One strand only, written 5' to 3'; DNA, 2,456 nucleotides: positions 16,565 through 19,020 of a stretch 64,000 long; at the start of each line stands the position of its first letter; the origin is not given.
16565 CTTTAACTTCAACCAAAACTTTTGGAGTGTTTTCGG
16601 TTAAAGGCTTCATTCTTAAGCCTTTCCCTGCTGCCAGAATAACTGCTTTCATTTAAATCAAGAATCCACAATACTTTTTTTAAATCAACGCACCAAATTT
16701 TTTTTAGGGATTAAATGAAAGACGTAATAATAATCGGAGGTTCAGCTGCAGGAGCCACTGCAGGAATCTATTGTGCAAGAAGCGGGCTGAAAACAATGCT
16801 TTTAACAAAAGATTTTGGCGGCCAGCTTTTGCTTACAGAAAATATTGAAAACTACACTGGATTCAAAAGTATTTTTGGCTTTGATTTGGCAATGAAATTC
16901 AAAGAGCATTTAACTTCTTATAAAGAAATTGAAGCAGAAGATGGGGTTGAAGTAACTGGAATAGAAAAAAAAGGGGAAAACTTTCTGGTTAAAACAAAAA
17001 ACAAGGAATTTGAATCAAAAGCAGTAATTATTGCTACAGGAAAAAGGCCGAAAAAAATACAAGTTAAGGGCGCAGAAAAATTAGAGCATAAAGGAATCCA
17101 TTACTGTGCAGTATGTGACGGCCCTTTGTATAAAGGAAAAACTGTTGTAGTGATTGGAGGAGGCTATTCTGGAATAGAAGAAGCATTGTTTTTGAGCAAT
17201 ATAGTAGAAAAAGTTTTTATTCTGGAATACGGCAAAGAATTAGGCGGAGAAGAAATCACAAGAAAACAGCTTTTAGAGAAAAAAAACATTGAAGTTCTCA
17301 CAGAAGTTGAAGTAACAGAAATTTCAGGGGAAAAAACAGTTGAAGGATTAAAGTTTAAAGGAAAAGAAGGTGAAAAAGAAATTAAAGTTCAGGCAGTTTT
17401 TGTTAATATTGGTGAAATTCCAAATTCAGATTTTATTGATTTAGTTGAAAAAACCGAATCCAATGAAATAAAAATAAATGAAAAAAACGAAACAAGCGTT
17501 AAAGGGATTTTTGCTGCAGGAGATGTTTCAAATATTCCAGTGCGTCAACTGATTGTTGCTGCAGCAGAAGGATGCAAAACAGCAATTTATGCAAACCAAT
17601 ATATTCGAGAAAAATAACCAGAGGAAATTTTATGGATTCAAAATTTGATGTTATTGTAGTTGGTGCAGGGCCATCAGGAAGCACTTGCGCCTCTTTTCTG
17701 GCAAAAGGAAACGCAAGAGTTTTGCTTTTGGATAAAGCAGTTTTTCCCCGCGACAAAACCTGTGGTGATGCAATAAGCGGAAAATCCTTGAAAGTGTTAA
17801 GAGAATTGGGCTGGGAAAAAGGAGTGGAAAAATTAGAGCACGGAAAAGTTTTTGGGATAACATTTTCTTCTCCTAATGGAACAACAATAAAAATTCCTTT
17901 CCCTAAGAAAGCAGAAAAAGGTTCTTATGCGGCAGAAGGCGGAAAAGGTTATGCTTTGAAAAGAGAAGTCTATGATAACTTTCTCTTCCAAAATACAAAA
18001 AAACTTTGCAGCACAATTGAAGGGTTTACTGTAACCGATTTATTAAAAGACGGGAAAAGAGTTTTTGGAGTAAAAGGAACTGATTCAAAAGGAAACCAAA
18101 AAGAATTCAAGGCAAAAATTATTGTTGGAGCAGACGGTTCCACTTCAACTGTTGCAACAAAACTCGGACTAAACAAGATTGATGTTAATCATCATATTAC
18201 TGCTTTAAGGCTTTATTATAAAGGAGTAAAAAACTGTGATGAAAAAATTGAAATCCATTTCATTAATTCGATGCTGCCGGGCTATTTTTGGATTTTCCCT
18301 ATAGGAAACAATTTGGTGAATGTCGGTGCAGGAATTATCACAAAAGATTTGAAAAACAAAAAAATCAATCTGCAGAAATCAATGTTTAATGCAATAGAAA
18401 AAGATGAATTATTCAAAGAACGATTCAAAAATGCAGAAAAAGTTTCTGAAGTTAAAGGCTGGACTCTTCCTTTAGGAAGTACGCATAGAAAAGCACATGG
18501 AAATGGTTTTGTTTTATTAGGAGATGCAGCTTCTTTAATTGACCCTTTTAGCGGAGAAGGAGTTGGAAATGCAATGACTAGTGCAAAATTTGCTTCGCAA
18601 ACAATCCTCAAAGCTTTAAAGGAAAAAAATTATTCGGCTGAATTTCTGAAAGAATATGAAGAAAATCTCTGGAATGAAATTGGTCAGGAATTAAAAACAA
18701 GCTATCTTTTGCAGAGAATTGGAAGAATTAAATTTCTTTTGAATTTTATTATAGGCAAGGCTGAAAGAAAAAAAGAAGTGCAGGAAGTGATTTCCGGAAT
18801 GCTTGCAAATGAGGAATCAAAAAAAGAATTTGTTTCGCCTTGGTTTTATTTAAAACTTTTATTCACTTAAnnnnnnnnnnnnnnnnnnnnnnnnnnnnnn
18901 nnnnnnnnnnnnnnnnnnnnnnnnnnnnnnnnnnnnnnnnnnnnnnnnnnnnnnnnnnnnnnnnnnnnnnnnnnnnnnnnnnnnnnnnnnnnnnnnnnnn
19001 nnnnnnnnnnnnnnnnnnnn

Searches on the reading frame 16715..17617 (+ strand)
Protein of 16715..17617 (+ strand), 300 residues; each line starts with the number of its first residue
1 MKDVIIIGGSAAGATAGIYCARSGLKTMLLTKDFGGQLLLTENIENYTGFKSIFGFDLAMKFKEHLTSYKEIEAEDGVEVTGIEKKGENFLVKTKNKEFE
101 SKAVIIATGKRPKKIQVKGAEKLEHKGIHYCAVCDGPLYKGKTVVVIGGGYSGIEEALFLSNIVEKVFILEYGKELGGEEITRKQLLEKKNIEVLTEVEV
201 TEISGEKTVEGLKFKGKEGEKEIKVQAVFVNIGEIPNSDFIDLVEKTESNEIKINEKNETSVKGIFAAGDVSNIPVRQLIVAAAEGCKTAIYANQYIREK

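Call 80: search_protein_families(library=pfam, proteins=[window:16715-17617:+], max_evalue=1e-8)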
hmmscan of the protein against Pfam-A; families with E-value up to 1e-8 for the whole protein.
window:16715-17617:+ (300 aa): 3 families
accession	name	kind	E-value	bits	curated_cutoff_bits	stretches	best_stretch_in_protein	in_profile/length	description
PF07992.20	Pyr_redox_2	-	4.1e-48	164.7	26.1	1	2-285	1-290/291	Pyridine nucleotide-disulphide oxidoreductase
PF13738.12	Pyr_redox_3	-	2.5e-25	89.8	30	1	60-269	84-305/305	Pyridine nucleotide-disulphide oxidoreductase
PF00070.33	Pyr_redox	-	6.6e-12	46.2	22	1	144-215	2-80/82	Pyridine nucleotide-disulphide oxidoreductase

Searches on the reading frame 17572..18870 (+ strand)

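Call 80: search_protein_families(library=pfam, proteins=[window:17572-18870:+], max_evalue=1e-8)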
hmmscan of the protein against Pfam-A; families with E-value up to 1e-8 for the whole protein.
window:17572-18870:+ (432 aa): 1 family
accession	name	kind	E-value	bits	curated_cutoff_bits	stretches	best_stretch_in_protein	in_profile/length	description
PF01494.25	FAD_binding_3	-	7.7e-20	71.8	22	1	25-364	2-336/349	FAD binding domain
